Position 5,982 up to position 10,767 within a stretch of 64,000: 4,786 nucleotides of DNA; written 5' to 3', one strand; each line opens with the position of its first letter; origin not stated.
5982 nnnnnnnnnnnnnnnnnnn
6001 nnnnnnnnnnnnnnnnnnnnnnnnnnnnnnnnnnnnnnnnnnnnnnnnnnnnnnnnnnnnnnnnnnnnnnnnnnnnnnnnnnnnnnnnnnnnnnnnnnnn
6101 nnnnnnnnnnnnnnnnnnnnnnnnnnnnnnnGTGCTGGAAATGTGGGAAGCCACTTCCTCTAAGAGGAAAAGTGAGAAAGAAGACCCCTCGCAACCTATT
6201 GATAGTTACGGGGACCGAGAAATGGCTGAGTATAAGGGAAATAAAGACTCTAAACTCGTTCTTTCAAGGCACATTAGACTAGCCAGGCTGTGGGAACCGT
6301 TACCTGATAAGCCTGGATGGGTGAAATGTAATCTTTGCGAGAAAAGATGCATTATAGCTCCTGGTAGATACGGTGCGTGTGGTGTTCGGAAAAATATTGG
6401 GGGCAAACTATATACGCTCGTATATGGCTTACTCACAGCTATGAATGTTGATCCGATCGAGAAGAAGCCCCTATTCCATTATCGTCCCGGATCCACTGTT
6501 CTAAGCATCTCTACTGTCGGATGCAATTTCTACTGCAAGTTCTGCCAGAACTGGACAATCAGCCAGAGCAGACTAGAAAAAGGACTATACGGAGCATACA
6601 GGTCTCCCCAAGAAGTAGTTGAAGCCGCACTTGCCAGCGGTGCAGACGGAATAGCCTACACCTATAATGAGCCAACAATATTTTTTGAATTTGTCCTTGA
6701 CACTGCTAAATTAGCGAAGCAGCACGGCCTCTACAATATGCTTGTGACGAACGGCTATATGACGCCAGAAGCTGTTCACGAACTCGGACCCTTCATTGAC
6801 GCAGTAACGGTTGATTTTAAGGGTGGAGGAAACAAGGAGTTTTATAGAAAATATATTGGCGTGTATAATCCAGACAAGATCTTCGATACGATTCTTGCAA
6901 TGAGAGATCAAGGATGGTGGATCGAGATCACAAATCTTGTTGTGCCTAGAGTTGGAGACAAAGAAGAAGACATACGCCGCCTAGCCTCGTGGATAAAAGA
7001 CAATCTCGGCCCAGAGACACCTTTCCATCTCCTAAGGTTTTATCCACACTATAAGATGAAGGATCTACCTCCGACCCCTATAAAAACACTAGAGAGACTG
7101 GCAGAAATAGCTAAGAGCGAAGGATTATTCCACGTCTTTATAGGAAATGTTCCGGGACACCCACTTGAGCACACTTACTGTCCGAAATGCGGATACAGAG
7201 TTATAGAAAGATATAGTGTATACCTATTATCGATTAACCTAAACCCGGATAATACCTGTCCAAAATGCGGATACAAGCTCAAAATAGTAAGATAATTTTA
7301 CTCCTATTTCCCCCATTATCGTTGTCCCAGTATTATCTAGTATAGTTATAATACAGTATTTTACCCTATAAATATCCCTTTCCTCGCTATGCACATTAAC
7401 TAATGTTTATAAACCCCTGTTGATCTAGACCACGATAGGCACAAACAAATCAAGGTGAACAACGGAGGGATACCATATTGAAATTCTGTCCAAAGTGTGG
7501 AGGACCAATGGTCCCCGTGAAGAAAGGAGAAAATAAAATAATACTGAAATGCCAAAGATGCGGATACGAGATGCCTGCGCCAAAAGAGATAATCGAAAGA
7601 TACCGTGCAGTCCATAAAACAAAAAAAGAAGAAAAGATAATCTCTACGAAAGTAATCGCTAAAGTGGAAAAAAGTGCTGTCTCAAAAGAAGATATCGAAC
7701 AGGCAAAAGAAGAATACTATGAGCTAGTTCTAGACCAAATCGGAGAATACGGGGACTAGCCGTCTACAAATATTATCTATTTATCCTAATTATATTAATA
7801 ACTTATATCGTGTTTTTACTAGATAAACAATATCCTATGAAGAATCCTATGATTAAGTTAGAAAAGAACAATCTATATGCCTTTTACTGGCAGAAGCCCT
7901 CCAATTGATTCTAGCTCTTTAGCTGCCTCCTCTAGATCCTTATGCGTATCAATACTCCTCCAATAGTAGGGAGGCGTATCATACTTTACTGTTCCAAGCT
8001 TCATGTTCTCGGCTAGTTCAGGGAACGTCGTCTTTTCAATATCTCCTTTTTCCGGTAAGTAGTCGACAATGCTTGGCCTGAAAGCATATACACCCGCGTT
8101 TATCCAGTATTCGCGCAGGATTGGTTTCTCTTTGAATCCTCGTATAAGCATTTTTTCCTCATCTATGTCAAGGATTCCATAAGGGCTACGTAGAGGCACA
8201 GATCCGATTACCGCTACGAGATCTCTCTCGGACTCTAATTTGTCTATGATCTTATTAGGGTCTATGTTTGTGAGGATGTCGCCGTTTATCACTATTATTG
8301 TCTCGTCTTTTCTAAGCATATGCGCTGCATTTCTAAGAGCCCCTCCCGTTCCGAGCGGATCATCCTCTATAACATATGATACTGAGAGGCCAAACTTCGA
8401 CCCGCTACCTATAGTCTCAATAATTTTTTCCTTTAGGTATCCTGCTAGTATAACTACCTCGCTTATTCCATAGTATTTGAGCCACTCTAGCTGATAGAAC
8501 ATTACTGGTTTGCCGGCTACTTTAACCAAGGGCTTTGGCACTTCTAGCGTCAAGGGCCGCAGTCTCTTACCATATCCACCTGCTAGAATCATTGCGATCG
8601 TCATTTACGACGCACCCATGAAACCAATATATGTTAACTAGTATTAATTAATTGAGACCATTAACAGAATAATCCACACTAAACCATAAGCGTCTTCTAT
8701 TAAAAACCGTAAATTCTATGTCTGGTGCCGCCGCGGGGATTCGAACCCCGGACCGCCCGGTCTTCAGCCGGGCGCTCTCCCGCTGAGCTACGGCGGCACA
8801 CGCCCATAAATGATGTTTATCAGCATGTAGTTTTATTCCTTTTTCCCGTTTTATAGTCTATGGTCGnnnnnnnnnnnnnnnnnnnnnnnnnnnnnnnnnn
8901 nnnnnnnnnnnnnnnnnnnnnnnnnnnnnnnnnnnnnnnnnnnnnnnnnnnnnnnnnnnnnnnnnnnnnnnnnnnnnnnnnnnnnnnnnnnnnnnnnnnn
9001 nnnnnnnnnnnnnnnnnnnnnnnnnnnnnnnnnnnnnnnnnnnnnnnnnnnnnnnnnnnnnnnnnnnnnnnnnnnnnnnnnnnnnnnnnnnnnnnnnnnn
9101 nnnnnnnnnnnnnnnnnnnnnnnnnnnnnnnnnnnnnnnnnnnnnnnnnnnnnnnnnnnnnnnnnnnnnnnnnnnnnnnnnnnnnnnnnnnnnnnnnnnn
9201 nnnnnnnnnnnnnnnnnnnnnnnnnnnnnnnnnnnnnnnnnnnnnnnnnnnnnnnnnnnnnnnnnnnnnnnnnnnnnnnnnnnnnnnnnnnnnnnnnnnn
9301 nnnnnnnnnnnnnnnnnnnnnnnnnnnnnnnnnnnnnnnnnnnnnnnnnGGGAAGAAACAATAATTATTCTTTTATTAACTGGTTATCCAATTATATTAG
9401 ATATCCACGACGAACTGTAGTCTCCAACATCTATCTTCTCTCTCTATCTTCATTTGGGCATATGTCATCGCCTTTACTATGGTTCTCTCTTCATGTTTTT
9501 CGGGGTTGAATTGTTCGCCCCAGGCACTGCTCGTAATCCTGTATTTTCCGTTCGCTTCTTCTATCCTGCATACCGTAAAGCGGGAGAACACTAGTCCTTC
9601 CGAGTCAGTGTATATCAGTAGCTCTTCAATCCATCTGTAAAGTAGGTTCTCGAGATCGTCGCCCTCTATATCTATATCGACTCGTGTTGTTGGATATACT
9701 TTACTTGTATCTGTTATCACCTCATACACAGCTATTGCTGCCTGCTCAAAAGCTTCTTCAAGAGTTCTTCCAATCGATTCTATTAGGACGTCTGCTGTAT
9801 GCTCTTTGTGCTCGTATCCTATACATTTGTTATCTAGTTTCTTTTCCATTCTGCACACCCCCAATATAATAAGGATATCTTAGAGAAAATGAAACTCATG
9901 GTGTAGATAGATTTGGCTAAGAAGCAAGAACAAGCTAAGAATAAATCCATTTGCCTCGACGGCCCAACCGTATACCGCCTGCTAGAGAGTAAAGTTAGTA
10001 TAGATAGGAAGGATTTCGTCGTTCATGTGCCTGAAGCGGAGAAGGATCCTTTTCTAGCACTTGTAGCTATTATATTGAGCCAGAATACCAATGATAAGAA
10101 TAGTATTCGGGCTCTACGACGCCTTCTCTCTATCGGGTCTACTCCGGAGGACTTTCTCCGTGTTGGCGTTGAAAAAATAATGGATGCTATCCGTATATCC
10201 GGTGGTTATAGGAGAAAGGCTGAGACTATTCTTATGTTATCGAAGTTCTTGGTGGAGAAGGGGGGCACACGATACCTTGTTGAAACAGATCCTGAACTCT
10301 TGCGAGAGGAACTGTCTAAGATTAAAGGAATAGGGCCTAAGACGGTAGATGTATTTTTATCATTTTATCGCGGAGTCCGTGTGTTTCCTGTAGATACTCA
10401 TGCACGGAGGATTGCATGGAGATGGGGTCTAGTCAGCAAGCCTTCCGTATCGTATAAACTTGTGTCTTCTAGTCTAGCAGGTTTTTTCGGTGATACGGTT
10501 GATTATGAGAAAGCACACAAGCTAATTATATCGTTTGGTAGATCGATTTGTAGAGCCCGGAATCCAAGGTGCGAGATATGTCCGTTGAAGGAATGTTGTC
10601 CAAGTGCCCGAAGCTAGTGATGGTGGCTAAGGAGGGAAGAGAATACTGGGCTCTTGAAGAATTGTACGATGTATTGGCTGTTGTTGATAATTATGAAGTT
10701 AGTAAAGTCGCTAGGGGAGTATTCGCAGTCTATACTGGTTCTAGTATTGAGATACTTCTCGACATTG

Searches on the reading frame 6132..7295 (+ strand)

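Call 105: search_protein_families(library=pfam, proteins=[window:6132-7295:+], max_evalue=0.001)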
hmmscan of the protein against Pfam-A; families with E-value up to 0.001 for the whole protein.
window:6132-7295:+ (387 aa): 1 family
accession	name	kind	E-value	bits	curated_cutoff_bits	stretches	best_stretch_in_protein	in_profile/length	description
PF04055.27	Radical_SAM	-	5.7e-22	79.1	29.5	1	126-284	2-165/166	Radical SAM superfamily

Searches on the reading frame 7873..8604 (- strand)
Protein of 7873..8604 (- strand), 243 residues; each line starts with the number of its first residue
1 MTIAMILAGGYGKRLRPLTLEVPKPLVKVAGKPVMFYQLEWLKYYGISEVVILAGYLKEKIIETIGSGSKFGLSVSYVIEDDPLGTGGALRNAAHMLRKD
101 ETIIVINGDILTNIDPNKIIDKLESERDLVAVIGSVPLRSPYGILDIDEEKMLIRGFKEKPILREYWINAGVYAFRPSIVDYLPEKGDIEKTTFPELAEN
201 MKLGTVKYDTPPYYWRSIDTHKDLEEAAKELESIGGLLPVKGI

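Call 105: search_protein_families(library=pfam, proteins=[window:7873-8604:-], max_evalue=0.001)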
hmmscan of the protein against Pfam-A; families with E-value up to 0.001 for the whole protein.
window:7873-8604:- (243 aa): 2 families
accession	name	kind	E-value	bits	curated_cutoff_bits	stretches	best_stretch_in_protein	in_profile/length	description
PF00483.29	NTP_transferase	-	9.9e-40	137.1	21.2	1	4-232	2-243/245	Nucleotidyl transferase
PF12804.13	NTP_transf_3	-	1.7e-09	38.5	27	1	4-128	1-116/160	MobA-like NTP transferase domain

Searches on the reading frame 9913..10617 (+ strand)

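Call 105: search_protein_families(library=pfam, proteins=[window:9913-10617:+], max_evalue=0.001)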
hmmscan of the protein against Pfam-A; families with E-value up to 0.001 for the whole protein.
window:9913-10617:+ (234 aa): 2 families
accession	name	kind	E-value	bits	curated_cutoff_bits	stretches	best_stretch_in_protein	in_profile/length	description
PF00730.31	HhH-GPD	-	1e-15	58.4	26.2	1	51-176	1-91/108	HhH-GPD superfamily base excision DNA repair protein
PF00633.29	HHH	-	6.4e-05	23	24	1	131-151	10-30/30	Helix-hairpin-helix motif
